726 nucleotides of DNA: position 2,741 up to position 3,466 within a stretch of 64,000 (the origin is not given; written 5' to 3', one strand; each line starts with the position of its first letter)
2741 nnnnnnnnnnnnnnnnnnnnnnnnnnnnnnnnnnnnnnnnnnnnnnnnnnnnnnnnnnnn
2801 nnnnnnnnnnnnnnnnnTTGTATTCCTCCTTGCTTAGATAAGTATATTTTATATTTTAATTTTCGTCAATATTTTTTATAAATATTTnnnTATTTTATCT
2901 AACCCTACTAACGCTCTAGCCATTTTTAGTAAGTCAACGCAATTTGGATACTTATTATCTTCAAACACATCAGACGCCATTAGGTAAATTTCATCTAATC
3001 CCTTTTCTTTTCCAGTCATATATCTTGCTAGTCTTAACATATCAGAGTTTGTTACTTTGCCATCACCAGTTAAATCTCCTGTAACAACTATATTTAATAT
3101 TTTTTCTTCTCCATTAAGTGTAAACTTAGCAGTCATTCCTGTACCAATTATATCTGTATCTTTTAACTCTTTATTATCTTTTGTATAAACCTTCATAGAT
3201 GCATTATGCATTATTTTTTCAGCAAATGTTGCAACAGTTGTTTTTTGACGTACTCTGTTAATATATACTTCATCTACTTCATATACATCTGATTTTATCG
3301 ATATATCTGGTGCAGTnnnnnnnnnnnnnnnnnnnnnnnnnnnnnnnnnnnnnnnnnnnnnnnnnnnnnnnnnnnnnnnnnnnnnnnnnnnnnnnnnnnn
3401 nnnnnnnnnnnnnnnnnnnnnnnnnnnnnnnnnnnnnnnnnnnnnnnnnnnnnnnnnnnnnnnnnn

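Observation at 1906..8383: Possible cohesin-dockerin docking pair: a dockerin-tailed giant LRR/Ig-repeat protein next to an LPQTG-anchored cohesin-like protein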

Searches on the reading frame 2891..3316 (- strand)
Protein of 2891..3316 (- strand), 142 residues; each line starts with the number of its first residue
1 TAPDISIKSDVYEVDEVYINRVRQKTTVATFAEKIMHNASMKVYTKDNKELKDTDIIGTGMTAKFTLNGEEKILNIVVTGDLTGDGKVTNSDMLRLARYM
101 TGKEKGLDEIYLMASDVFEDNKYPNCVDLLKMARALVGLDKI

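Call 8: search_solved_structures(query=window:2891-3316:-, max_evalue=10, show_alignments=3)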
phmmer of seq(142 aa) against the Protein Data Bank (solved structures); distinct sequences matched with E-value up to 10: 21.
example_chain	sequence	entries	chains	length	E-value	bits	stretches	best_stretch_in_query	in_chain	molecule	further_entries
6kge_D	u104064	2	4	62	0.023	18.1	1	78-109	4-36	And cellulose-binding endoglucanase family 9 CelL ortholog dockerin domain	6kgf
6kgc_B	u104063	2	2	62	0.025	18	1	78-111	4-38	And cellulose-binding endoglucanase family 9 CelL ortholog dockerin domain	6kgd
6kg9_A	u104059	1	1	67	0.027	17.9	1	77-111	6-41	And cellulose-binding endoglucanase family 9 CelL ortholog dockerin domain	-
3ul4_B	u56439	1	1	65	0.037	17.4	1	77-139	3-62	Cellulosome enzyme, dockerin type I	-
2y3n_B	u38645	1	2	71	0.049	17.1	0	77-102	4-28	CELLULOSOMAL FAMILY-48 PROCESSIVE GLYCOSIDE HYDROLASE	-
1daq_A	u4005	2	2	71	0.05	17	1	78-101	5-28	ENDOGLUCANASE SS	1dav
2mte_A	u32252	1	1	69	0.053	16.9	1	79-101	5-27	Cellulose 1,4-beta-cellobiosidase (reducing end) CelS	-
4fl4_A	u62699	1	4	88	0.057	16.8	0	80-101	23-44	Glycoside hydrolase family 9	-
2yik_A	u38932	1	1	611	0.1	16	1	77-134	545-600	ENDOGLUCANASE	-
8x39_A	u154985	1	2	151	0.12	15.8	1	78-138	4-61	Serine protease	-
8x3a_A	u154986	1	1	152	0.13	15.7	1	78-138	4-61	Serine protease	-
2vn6_B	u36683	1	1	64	0.14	15.5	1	76-139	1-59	ENDOGLUCANASE A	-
6su8_A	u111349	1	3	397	0.18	15.2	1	55-124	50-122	Glucanase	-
2ccl_B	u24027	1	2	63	0.36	14.3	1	77-137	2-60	ENDO-1,4-BETA-XYLANASE Y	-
1jfj_A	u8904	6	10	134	0.53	13.7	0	60-95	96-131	CALCIUM-BINDING PROTEIN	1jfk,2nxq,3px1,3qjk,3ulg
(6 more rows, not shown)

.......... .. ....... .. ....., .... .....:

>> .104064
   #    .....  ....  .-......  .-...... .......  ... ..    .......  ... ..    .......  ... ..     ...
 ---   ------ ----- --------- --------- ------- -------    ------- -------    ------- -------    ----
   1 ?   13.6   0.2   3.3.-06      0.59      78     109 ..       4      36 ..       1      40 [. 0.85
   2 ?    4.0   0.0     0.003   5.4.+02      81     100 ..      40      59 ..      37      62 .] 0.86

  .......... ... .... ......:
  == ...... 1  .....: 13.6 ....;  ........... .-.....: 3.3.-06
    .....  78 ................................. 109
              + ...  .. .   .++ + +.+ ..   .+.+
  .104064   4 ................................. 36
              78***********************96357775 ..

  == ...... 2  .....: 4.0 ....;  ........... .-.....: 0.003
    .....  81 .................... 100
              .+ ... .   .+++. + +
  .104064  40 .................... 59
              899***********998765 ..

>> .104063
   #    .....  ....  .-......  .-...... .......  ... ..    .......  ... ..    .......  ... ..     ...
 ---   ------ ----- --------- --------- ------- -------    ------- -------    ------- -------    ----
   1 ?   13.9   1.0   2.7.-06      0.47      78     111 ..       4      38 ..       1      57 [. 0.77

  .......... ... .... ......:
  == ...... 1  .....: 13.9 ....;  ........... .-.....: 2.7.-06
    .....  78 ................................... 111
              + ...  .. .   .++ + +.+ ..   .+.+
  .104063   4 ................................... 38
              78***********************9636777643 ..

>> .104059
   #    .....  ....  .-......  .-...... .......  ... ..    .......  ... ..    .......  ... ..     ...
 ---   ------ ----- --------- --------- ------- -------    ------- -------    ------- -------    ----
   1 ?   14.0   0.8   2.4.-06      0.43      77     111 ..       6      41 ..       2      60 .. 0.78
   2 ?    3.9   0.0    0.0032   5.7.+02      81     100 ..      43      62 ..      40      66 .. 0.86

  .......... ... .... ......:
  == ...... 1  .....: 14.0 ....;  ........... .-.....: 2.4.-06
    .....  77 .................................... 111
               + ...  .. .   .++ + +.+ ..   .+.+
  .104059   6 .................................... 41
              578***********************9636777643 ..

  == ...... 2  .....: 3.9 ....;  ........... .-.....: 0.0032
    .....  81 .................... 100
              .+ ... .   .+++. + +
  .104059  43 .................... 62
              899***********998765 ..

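Call 12: find_homologous_proteins(query=window:2891-3316:-, max_evalue=0.001)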
Query seq(142 aa) (142 aa): 1 proteins with E <= 0.001 among 24 candidates.
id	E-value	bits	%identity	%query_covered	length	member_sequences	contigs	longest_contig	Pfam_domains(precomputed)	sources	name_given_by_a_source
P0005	3.4e-19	87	42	96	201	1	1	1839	PF00404.25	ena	-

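Call 47: search_solved_structures(query=A3, max_evalue=1, show_alignments=3)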
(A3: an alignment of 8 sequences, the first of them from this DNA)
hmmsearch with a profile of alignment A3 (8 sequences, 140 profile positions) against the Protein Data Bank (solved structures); distinct sequences matched with E-value up to 1: 28.
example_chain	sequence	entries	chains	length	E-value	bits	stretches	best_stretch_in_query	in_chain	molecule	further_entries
2ccl_B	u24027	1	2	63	0.0006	23.2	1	75-135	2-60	ENDO-1,4-BETA-XYLANASE Y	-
6kg9_A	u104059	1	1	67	0.00099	22.5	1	76-132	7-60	And cellulose-binding endoglucanase family 9 CelL ortholog dockerin domain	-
1ohz_B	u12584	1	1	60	0.0011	22.3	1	77-135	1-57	ENDO-1,4-BETA-XYLANASE Y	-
4dh2_B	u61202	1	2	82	0.0015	21.9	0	77-99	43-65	Dockerin type 1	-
4fl4_A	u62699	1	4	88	0.0016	21.8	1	77-135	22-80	Glycoside hydrolase family 9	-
6kgc_B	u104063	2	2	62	0.002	21.5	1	76-132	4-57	And cellulose-binding endoglucanase family 9 CelL ortholog dockerin domain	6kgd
6kge_D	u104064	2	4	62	0.0021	21.4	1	76-132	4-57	And cellulose-binding endoglucanase family 9 CelL ortholog dockerin domain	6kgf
3ul4_B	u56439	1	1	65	0.003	20.9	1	74-137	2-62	Cellulosome enzyme, dockerin type I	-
8x39_A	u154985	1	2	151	0.0067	19.8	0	75-127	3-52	Serine protease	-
8x3a_A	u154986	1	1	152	0.007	19.7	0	75-127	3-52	Serine protease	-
2yik_A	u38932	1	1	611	0.0071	19.7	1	74-132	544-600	ENDOGLUCANASE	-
2mte_A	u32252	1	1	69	0.0088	19.4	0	77-98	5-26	Cellulose 1,4-beta-cellobiosidase (reducing end) CelS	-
1daq_A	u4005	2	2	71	0.01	19.2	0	77-98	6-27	ENDOGLUCANASE SS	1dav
4cj0_A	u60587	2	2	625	0.015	18.6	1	74-135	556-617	ENDOGLUCANASE D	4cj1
1clc_A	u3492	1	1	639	0.016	18.6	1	74-135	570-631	ENDOGLUCANASE CELD; EC: 3.2.1.4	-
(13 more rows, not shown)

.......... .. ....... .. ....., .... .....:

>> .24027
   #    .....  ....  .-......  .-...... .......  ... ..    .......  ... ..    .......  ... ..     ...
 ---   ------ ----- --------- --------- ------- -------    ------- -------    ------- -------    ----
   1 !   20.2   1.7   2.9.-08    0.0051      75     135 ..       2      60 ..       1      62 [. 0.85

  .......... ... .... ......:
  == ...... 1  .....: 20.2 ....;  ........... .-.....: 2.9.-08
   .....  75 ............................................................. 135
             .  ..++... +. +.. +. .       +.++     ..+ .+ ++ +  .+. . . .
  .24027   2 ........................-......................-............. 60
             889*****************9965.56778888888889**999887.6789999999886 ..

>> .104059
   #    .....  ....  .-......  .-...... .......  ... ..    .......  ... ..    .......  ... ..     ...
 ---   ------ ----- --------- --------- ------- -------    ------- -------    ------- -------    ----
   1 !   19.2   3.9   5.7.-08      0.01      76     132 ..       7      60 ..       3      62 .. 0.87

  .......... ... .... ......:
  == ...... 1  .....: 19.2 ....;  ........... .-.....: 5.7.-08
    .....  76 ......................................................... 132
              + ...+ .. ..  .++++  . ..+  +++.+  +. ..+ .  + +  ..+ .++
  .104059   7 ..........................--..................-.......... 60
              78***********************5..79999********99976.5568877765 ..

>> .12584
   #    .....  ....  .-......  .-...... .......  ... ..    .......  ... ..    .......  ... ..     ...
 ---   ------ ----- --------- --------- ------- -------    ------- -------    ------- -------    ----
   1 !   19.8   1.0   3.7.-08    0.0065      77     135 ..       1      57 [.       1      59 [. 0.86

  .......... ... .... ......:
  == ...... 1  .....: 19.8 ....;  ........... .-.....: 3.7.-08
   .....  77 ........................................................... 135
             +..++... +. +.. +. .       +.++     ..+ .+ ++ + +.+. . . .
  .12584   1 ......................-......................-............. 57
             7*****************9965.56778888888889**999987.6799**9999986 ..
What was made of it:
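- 2891..3079 (-): C-terminal dockerin: canonical first Ca loop plus helix, then an atypical 13-residue second loop plus helix. Profile hits to solved dockerins 2ccl_B and 1ohz_B over both segments (call 47).
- The profile of eight tails hits solved dockerins such as 2ccl_B and 1ohz_B over both segments, and all hits below E 0.05 are dockerin-bearing chains (call 47).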

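Call 48: search_protein_families(library=pfam, alignment_id=A3, max_evalue=0.1)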
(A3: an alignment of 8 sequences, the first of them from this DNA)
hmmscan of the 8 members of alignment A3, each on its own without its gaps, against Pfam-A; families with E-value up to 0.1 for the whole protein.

A. member 1, seq(142 aa): 2 families
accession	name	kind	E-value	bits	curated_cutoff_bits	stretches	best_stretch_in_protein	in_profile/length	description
PF00404.24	Dockerin_1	-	9.9e-07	29.3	22.9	1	80-135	2-55/57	Dockerin type I domain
PF14806.11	Coatomer_b_Cpla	-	0.0016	18.8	32.7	1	23-87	45-106/128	Coatomer beta subunit appendage platform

B. families by the number of members that match (of 8 scanned): 7 families
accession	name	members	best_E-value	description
PF00404.24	Dockerin_1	5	9.9e-07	Dockerin type I domain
PF14806.11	Coatomer_b_Cpla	2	0.0016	Coatomer beta subunit appendage platform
PF09690.15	PYST-C1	1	0.0086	Plasmodium yoelii subtelomeric region (PYST-C1)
PF25510.1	Ubiquitin_DCDC1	1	0.02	Doublecortin domain-containing protein 1-like, ubiquitin domain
PF25432.1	FF_PRPF40A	1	0.021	PRPF40A-like, FF domain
PF25823.1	Ams2-SPT21_N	1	0.043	Ams2/SPT21 N-terminal domain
PF14466.11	PLCC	1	0.06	PLAT/LH2 and C2-like Ca2+-binding lipoprotein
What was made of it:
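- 3080..3316 (-): X-like module (~79 aa) directly before the dockerin, conserved with it in all relatives (invariant T59 and M61 within a conserved I(G/A)TGM-type motif). No Pfam family assigned (call 48).
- On Dockerin (Pfam PF00404 Dockerin_1): Five of 8 related tails also hit at E<=0.1 (call 48).
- On Sortase-anchored single-cohesin anchoring scaffoldin (ScaE-like): It has no Pfam hit (call 48).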
